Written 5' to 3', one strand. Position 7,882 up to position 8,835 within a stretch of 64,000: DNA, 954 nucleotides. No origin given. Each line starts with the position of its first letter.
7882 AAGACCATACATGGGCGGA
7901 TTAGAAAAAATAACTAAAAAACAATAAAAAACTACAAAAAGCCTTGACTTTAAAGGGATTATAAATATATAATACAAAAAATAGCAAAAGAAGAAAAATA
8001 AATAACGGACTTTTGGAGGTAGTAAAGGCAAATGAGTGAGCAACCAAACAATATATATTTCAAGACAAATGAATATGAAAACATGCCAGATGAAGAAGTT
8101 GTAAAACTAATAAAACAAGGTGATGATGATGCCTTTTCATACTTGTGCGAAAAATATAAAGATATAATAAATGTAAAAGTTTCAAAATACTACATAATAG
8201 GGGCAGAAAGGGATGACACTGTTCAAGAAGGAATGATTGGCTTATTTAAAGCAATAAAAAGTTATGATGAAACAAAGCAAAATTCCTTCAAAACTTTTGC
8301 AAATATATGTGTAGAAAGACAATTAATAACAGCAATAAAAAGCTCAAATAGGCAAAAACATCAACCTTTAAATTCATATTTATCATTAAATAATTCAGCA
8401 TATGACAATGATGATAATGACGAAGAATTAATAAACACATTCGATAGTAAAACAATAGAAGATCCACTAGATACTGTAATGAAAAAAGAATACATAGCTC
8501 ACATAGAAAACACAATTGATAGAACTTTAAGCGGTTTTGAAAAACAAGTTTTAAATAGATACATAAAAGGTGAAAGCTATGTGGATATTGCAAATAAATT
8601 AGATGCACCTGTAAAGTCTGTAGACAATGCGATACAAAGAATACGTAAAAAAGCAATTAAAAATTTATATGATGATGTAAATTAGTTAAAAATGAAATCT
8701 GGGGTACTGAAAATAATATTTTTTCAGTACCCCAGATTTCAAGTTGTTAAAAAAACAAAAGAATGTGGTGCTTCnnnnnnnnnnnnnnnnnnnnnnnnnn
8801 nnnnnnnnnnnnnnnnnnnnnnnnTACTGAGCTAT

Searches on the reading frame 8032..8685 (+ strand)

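Call 91: search_protein_families(library=pfam, proteins=[window:8032-8685:+], max_evalue=0.01)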
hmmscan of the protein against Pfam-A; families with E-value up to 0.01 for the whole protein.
window:8032-8685:+ (217 aa): 3 families
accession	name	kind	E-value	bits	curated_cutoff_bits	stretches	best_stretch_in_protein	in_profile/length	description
PF04542.20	Sigma70_r2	-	4.6e-11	42.8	24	1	50-107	13-70/71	Sigma-70 region 2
PF08281.18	Sigma70_r4_2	-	1.3e-05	25.2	25.7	1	176-207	22-53/54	Sigma-70, region 4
PF13518.12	HTH_28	-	0.00034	21.1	25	1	172-214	4-46/52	Helix-turn-helix domain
